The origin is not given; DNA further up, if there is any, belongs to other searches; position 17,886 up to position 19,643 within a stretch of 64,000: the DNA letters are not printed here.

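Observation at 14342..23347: Tandem array of five stand-alone DctP-type (TRAP) binding lipoproteins, each its own promoter-gene-terminator cassette, with no DctQ/DctM membrane partner in 64 kb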

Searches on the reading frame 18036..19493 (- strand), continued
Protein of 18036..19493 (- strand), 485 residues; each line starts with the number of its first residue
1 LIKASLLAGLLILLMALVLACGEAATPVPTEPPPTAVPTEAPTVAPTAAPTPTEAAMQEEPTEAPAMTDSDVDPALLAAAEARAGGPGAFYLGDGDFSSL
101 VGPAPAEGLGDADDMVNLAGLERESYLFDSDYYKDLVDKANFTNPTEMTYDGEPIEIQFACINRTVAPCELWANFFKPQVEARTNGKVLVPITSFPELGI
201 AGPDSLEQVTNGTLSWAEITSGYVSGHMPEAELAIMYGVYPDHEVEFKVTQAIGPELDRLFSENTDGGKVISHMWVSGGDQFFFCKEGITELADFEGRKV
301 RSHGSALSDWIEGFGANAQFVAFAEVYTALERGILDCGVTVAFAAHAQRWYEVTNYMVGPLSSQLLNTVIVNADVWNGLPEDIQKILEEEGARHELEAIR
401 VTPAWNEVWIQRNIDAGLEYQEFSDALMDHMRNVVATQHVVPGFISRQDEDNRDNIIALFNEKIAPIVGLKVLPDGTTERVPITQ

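Call 33: predict_structure(alignment_id=A3)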
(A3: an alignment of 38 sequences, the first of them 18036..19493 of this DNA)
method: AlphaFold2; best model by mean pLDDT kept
length: 485 residues; sequences in the alignment: 38
mean_pLDDT: 75.5   pTM: 0.76
mean pLDDT of the five models: 75.5, 72.0, 71.9, 71.6, 65.3
residues with pLDDT >= 90: 187; 70-90: 132; 50-70: 78; < 50: 88
segments of 3 or more residues with pLDDT < 50: 20-69, 198-200, 303-332
pLDDT, mean of each block of 10 residues (from residue 1): 67 64 35 32 30 26 38 91 97 94 90 89 91 96 96 94 71 95 96 65 79 88 74 82 87 91 93 73 69 74 41 37 44 56 53 69 75 97 98 96 76 65 82 88 87 93 95 95 94
secondary structure, 60 per line:
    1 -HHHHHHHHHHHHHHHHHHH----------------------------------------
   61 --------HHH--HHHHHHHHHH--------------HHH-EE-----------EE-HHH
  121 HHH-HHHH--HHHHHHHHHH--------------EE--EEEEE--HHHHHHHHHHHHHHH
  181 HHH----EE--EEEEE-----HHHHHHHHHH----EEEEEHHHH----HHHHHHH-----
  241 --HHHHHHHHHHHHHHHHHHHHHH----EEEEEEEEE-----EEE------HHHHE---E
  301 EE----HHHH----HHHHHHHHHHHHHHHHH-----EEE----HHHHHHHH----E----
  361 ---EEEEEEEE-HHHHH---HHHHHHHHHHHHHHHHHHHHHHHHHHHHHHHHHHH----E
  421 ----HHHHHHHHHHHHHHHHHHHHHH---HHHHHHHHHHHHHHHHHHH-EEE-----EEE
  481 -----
elements in order: H2-20 H74-83 H118-123 H125-128 H131-140 E159-163 H166-183 E192-196 H202-211 E216-220 H221-224 H229-235 H243-264 E269-277 E283-285 H292-295 E300-302 H307-310 H315-331 E337-339 H344-351 E364-371 H373-377 H381-415 H425-446 H450-468 E470-472 E478-480
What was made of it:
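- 18036..19493 (-): Copy 3: long-form DctP-type binding lipoprotein (485 aa, TTG start). This is the copy that was modelled. AF2 model with pLDDT 75.5 overall and >90 for the N-module (call 33).
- On DctP-type TRAP substrate-binding protein: The model has mean pLDDT 75.5, with residues 303-332 low (call 33).
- AF2 confidence is low for residues 303-332 next to the Arg (call 33).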

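Call 37: fold_search(model_id=the predicted structure, library=pdb)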
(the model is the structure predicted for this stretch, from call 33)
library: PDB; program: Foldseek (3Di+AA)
matches with E <= 10: 938; with E <= 0.001: 215
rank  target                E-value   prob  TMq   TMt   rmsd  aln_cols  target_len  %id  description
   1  2vpn_B                2.1e-11  1.00  0.46  0.69   8.6       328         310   21  High-resolution structure of the periplasmic ectoine-binding protein from TeaABC TRAP-transporter of Halomonas elongat (released 2008-08-26)
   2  2vpo_A                2.3e-11  1.00  0.44  0.65   8.2       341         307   18  High resolution structure of the periplasmic binding protein TeaA from TeaABC TRAP transporter of Halomonas elongata i (released 2008-08-26)
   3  2pfz                  4.6e-11  1.00  0.47  0.73   7.2       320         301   16  Crystal structure of DctP6, a Bordetella pertussis extracytoplasmic solute receptor binding pyroglutamic acid (released 2007-06-12)
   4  6wgm                  5.6e-11  1.00  0.44  0.65   7.8       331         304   16  Crystal structure of a marine metagenome TRAP solute binding protein specific for pyroglutamate (Sorcerer II Global Ocea (released 2020-04-29)
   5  4n4u_A                5.9e-11  1.00  0.46  0.70   7.7       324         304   17  Crystal structure of ABC transporter solute binding protein BB0719 from Bordetella bronchiseptica RB50, TARGET EFI-510 (released 2013-10-23)
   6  4n4u_B                7.6e-11  1.00  0.46  0.70   7.7       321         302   17  Crystal structure of ABC transporter solute binding protein BB0719 from Bordetella bronchiseptica RB50, TARGET EFI-510 (released 2013-10-23)
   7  2wyk                  8.0e-11  1.00  0.45  0.66   7.4       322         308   16  SiaP in complex with Neu5Gc (released 2011-01-26)
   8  9bh3_A                8.4e-11  1.00  0.46  0.69   7.5       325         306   18  Structure of apo Aggregatibacter actinomycetemcomitans SiaP protein (released 2025-10-08)
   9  2vpo_B                8.8e-11  1.00  0.45  0.67   8.8       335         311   20  High resolution structure of the periplasmic binding protein TeaA from TeaABC TRAP transporter of Halomonas elongata i (released 2008-08-26)
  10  2xwi                  9.8e-11  1.00  0.45  0.67   7.3       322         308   16  SiaP R147K mutant in complex with Neu5Ac (released 2011-11-23)
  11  2pfy_A                1.1e-10  1.00  0.46  0.71   7.0       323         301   16  Crystal structure of DctP7, a Bordetella pertussis extracytoplasmic solute receptor binding pyroglutamic acid (released 2007-06-12)
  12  9bhf_A                1.2e-10  1.00  0.45  0.67   7.4       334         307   18  Structure of apo Aggregatibacter actinomycetemcomitans SiaP protein (released 2025-10-08)
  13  7nte_A                1.5e-10  1.00  0.46  0.65   8.4       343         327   18  The structure of an open conformation of the SBP TarP_Csal (released 2021-10-06)
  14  4pf8_B                1.5e-10  1.00  0.45  0.69   7.0       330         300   16  CRYSTAL STRUCTURE OF A TRAP PERIPLASMIC SOLUTE BINDING PROTEIN FROM SULFITOBACTER sp. NAS-14.1 (TARGET EFI-510299) WIT (released 2014-05-14)
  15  8t9t                  1.5e-10  1.00  0.44  0.67   7.4       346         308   19  Apo Crystal Structure of a Substrate Binding Protein (IseP) from an Isethionate TRAP Transporter (released 2024-06-26)
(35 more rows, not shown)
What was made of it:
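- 18036..19493 (-): Foldseek top hits are TRAP SBPs, TM 0.65-0.73 (call 37).
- On DctP-type TRAP substrate-binding protein: Foldseek against PDB: TeaA, DctP6/7, SiaP, TarP and IseP, probability 1.0, target TM 0.65-0.73 (call 37).
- Foldseek finds TeaA, DctP6/7, SiaP and TarP at TM 0.65-0.73 (call 37).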

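Call 48: search_protein_families(library=pfam, proteins=[P0117], max_evalue=0.0001)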
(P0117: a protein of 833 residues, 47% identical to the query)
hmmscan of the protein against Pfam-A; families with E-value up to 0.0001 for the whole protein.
P0117 (833 aa): 1 family
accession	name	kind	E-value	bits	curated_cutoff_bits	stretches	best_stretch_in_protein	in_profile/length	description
PF03480.18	DctP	-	3.8e-29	102.3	23.4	2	90-344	16-269/286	Bacterial extracellular solute-binding protein, family 7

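Call 63: search_solved_structures(query=A3, max_evalue=1e-16, show_alignments=5)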
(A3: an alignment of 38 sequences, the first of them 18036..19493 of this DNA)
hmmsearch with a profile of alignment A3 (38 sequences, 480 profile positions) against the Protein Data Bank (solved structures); distinct sequences matched with E-value up to 1e-16: 11.
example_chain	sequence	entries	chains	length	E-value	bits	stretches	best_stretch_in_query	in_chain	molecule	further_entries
2hpg_A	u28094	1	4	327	3e-20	75.7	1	171-420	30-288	ABC transporter, periplasmic substrate-binding protein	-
4p1l_A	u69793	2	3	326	5.1e-18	68.4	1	171-418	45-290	TRAP dicarboxylate transporter, DctP subunit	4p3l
4xfe_A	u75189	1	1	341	7.4e-18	67.8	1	149-393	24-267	TRAP dicarboxylate transporter subunit DctP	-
4mnp_A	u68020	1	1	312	9.4e-18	67.5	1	169-385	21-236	N-acetylneuraminate-binding protein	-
4x04_A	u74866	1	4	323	2.6e-17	66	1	172-421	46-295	solute binding protein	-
4ng7_A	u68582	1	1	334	2.9e-17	65.9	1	173-422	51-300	TRAP periplasmic solute binding protein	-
4nx1_A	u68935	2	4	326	4.9e-17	65.1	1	171-420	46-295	C4-dicarboxylate transport system substrate-binding protein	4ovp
4nn3_A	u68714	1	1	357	6.1e-17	64.8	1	172-464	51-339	TRAP dicarboxylate transporter, DctP subunit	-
2wx9_A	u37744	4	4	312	6.7e-17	64.7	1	152-384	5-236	SIALIC ACID-BINDING PERIPLASMIC PROTEIN SIAP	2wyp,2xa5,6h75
9bhf_A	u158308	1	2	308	9.4e-17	64.2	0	168-384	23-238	DctP family TRAP transporter solute-binding subunit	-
9bh3_A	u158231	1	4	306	9.6e-17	64.2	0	168-384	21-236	DctP family TRAP transporter solute-binding subunit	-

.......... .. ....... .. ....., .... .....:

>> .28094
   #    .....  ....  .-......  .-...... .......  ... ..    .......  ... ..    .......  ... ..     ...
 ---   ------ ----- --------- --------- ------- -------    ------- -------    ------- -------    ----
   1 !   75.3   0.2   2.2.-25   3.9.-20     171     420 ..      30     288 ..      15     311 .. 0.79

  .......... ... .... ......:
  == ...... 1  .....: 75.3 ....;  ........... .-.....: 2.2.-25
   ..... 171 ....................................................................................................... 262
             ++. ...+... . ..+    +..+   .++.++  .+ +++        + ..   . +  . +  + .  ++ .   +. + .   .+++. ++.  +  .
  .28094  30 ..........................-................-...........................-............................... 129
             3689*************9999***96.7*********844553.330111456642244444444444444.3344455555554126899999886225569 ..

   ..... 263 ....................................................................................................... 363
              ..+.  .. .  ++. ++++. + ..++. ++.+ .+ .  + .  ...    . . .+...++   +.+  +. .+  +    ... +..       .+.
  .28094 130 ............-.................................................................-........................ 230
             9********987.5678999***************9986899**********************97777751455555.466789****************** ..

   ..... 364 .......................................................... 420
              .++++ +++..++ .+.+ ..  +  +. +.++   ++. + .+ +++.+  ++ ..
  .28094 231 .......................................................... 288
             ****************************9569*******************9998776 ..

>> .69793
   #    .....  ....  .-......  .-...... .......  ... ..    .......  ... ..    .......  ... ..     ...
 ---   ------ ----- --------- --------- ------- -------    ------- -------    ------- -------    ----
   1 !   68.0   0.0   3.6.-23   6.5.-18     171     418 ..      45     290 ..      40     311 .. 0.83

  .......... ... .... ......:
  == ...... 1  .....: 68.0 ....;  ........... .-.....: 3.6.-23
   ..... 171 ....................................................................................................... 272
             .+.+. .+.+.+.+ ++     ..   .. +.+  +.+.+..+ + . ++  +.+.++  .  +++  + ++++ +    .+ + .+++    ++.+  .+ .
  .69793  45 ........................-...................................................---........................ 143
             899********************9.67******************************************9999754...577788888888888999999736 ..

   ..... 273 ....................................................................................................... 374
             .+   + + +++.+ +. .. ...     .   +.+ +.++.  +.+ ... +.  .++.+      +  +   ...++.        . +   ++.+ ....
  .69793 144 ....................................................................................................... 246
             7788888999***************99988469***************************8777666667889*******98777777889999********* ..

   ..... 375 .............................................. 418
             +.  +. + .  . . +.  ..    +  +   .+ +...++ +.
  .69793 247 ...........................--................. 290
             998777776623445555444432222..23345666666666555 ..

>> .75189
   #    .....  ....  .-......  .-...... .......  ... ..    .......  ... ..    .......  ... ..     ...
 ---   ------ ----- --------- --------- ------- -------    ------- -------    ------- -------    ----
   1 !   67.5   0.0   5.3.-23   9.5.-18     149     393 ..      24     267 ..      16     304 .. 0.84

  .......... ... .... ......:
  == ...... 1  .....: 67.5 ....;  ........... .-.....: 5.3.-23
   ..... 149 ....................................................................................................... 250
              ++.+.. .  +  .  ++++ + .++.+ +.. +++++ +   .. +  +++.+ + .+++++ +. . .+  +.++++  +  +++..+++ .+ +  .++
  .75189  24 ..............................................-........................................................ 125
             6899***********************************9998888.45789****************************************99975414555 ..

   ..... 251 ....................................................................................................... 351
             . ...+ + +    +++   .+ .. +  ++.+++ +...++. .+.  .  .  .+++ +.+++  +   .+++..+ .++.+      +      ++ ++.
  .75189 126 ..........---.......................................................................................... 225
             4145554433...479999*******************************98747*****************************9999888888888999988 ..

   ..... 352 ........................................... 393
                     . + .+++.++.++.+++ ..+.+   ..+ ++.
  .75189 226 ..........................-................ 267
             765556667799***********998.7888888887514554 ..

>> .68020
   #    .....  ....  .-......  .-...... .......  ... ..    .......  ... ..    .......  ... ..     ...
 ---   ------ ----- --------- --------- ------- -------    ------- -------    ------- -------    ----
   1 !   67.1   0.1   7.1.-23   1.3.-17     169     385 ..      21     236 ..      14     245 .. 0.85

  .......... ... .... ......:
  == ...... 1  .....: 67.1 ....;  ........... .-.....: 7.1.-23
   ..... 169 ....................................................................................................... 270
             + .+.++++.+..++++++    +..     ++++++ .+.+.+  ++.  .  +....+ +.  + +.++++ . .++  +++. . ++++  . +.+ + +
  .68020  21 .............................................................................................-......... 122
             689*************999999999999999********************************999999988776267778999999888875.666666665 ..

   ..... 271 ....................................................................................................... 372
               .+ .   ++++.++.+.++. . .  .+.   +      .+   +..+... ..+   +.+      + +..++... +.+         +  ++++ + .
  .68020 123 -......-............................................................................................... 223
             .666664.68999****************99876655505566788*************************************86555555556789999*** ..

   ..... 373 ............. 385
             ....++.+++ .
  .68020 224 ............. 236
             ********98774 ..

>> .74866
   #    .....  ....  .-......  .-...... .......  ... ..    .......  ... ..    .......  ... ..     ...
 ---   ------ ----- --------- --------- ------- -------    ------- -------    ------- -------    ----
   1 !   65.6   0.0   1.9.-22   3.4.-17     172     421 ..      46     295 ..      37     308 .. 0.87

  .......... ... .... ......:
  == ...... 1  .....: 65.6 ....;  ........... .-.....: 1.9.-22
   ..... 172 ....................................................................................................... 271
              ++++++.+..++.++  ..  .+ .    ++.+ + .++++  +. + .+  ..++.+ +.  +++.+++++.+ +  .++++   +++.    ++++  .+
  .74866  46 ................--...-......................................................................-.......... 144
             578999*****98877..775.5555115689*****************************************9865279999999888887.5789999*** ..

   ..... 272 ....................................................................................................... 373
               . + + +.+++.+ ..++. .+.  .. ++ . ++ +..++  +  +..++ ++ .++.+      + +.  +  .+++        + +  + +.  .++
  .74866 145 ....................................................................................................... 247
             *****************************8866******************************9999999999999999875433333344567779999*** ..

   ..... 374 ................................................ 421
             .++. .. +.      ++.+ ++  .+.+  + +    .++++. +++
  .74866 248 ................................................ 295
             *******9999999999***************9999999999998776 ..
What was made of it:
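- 18036..19493 (-): R301 aligns with the Arg of the KLRVPG motif of a SiaP-type protein, 4mnp (call 63).
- Closest known: Canonical DctP-type TRAP transporters. Same: Same conserved Arg that binds the ligand's acid group (call 63).
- The DG-EN motif around SiaP N187 is replaced by D-C-G-V-T (call 63).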
